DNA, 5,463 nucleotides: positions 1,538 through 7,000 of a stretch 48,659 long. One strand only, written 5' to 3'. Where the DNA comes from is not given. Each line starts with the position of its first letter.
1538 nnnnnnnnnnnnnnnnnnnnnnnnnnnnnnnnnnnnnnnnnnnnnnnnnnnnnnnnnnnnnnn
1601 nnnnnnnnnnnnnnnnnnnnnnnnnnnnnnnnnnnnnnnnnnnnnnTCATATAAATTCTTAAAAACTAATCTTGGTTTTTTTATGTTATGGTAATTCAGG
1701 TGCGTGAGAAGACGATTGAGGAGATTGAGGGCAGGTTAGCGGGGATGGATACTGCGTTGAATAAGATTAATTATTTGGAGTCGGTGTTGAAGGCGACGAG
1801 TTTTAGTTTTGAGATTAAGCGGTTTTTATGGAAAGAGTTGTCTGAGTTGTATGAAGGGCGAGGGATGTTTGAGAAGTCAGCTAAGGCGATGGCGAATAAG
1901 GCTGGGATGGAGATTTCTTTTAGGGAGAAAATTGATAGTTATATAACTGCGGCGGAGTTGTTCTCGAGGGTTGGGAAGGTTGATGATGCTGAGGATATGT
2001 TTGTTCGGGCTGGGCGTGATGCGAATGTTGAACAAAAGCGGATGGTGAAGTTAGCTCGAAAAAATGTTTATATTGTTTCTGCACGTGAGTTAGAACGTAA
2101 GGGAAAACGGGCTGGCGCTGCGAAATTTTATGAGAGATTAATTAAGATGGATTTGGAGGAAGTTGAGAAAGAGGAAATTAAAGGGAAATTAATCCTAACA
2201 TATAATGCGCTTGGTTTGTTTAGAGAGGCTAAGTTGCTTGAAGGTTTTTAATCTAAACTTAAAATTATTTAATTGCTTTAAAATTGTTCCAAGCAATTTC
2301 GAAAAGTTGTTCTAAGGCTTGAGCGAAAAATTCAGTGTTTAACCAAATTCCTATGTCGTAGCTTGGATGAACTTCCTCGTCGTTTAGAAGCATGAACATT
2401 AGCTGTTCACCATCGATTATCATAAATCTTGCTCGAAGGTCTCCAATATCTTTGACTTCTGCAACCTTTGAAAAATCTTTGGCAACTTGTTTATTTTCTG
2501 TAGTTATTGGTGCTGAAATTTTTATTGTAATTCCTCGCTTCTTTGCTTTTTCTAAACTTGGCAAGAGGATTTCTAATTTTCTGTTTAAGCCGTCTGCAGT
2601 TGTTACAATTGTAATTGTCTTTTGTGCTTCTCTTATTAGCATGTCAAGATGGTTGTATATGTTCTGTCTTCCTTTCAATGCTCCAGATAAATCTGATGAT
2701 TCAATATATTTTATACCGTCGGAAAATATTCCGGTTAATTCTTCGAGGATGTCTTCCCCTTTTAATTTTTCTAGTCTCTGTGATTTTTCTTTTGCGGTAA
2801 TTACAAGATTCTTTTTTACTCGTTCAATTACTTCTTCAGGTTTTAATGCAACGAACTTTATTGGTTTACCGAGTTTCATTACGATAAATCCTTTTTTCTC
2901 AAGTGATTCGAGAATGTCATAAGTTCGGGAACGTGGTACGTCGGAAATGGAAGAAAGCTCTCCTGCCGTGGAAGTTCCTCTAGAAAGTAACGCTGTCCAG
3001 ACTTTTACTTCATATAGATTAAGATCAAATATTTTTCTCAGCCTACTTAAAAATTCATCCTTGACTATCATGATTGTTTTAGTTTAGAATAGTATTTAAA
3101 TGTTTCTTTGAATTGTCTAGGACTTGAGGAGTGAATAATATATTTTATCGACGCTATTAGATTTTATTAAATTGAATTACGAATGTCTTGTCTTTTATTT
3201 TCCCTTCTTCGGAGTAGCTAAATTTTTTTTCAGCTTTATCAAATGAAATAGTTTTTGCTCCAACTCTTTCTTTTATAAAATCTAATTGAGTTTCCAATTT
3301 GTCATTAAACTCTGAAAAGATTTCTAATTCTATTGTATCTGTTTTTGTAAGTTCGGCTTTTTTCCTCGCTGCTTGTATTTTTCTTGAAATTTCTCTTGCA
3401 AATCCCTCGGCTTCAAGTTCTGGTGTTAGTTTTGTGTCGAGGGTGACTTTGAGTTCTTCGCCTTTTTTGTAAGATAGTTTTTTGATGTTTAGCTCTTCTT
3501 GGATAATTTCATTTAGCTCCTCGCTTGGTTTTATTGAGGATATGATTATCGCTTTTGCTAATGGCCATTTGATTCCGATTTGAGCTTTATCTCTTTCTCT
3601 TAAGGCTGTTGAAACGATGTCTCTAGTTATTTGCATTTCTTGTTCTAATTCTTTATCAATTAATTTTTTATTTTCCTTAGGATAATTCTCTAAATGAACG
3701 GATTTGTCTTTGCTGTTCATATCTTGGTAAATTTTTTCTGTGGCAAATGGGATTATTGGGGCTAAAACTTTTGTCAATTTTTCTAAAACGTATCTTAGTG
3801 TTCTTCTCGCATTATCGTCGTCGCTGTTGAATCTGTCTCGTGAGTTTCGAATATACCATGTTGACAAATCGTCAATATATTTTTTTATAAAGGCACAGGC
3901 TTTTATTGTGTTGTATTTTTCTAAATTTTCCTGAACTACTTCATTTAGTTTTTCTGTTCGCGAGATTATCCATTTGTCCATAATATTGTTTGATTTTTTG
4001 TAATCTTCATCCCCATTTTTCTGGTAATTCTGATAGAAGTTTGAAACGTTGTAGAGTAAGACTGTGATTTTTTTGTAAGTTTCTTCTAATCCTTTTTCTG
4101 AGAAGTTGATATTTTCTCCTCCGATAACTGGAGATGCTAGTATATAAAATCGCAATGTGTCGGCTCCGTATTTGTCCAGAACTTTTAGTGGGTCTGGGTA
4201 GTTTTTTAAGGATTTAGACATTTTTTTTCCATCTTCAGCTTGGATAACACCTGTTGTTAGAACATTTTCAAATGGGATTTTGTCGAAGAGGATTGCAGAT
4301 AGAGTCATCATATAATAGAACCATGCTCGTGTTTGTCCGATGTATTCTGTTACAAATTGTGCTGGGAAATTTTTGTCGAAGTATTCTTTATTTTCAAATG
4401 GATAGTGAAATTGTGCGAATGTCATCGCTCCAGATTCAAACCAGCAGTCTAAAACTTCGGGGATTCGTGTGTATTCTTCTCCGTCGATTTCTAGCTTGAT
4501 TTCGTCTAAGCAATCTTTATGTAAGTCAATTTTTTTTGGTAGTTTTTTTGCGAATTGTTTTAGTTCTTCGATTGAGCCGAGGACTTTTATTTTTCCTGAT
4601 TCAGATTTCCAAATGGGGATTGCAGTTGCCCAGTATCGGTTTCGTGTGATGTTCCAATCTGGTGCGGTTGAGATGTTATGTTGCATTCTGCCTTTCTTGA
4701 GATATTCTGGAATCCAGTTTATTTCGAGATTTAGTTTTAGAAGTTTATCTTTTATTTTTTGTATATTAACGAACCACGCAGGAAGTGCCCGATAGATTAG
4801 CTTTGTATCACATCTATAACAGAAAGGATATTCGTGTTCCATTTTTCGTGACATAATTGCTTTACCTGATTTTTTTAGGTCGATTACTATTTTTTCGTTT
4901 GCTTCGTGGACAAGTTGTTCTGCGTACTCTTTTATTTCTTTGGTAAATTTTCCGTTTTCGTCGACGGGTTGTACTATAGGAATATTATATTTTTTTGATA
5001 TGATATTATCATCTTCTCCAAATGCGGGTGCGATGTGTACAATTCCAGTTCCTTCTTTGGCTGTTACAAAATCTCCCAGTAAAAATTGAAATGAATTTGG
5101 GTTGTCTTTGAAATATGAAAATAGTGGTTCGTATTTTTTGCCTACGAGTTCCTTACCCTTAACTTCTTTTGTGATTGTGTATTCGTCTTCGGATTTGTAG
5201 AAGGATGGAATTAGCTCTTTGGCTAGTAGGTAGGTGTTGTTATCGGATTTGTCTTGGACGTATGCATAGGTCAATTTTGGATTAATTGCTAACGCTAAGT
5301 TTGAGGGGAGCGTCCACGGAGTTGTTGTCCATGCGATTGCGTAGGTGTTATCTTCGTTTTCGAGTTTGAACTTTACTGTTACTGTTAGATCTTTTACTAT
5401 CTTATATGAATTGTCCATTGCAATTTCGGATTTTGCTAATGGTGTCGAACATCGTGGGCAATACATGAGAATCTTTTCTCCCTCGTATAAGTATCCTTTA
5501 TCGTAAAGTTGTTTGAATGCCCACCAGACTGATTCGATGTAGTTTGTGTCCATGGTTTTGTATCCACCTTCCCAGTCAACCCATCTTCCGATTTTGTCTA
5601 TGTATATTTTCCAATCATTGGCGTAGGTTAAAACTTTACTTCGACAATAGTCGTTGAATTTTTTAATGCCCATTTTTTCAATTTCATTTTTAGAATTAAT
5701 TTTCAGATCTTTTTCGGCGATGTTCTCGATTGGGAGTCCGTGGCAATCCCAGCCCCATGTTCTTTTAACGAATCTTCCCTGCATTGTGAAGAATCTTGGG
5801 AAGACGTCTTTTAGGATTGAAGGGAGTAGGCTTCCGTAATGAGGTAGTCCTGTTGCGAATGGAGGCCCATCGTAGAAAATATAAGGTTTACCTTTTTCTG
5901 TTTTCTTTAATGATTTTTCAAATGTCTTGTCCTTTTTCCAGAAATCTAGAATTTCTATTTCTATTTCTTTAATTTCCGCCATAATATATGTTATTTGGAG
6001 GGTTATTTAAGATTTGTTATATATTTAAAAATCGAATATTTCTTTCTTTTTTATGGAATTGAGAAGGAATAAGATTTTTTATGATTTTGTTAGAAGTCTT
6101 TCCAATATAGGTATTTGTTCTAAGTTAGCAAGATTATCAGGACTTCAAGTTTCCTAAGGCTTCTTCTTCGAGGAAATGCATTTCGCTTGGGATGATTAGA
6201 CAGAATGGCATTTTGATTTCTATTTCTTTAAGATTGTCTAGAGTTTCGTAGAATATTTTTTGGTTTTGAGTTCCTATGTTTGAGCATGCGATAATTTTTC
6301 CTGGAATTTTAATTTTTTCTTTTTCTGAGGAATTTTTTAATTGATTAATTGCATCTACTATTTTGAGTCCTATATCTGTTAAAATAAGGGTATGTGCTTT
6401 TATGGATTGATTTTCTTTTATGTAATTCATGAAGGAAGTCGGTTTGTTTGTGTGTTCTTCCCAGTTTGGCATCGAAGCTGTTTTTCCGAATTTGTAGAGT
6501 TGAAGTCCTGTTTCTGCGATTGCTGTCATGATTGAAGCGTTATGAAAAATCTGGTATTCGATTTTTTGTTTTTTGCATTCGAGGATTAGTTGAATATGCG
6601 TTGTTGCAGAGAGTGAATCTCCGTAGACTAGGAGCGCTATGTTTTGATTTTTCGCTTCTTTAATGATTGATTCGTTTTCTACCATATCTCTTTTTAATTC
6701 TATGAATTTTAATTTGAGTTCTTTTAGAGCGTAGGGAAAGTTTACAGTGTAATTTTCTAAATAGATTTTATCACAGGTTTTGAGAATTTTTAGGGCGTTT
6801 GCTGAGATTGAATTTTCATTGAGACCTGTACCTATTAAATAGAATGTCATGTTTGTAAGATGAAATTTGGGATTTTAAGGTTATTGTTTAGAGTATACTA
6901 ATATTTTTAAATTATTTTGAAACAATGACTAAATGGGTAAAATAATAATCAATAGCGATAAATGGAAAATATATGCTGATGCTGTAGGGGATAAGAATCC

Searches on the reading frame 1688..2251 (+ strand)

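Call 63: search_protein_families(library=pfam, proteins=[window:1688-2251:+], max_evalue=0.001)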
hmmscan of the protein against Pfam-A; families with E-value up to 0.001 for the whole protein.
window:1688-2251:+ (187 aa): 1 family
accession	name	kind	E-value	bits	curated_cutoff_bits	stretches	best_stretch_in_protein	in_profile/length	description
PF13176.12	TPR_7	-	0.00032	21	27.9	0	135-159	9-35/36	Tetratricopeptide repeat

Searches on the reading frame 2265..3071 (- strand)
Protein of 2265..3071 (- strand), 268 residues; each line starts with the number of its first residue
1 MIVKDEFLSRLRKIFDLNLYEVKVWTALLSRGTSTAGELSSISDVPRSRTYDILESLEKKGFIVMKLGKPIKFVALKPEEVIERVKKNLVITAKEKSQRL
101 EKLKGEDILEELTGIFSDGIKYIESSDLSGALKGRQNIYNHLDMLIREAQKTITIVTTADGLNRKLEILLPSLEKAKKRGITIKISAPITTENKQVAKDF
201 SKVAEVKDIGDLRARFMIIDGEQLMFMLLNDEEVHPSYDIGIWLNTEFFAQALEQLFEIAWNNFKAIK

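Call 63: search_protein_families(library=pfam, proteins=[window:2265-3071:-], max_evalue=0.001)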
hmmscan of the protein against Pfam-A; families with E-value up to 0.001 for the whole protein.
window:2265-3071:- (268 aa): 2 families
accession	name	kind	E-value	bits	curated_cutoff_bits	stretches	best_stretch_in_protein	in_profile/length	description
PF01978.25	TrmB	-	1.6e-19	70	25.6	1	12-79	2-68/68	Sugar-specific transcriptional regulator TrmB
PF11495.14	Regulator_TrmB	-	8.6e-06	25.6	22.2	1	133-229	6-97/233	Archaeal transcriptional regulator TrmB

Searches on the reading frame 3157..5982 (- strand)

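Call 63: search_protein_families(library=pfam, proteins=[window:3157-5982:-], max_evalue=0.001)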
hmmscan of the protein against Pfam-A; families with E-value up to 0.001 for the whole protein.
window:3157-5982:- (941 aa): 5 families
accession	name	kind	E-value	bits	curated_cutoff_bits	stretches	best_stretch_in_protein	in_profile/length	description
PF00133.28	tRNA-synt_1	-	3.6e-131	438.2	22.7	1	11-625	2-413/414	tRNA synthetases class I (I, L, M and V)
PF08264.19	Anticodon_1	-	2.7e-31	108.9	25.1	1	669-810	1-146/148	Anticodon-binding domain of tRNA ligase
PF09334.17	tRNA-synt_1g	-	1.9e-18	66.9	20.1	2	41-189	8-137/391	tRNA synthetases class I (M)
PF19302.4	DUF5915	-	2.2e-13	50.7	27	1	824-939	80-193/195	Domain of unknown function (DUF5915)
PF01406.26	tRNA-synt_1e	-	8.9e-05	22.4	27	1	562-635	229-299/301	tRNA synthetases class I (C) catalytic domain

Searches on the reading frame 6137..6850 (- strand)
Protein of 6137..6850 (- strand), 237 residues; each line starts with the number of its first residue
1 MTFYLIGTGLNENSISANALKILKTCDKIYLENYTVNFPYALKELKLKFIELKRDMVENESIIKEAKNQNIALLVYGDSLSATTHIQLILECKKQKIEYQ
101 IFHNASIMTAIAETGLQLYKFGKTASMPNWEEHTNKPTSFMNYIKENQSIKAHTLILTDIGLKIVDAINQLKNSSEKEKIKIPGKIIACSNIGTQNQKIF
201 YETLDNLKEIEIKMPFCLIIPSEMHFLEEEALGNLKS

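Call 63: search_protein_families(library=pfam, proteins=[window:6137-6850:-], max_evalue=0.001)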
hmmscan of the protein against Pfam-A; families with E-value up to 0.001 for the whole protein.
window:6137-6850:- (237 aa): 1 family
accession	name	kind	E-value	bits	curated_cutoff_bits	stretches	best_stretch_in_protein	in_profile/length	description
PF00590.25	TP_methylase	-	1.6e-15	58.1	27.8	1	2-207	1-211/212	Tetrapyrrole (Corrin/Porphyrin) Methylases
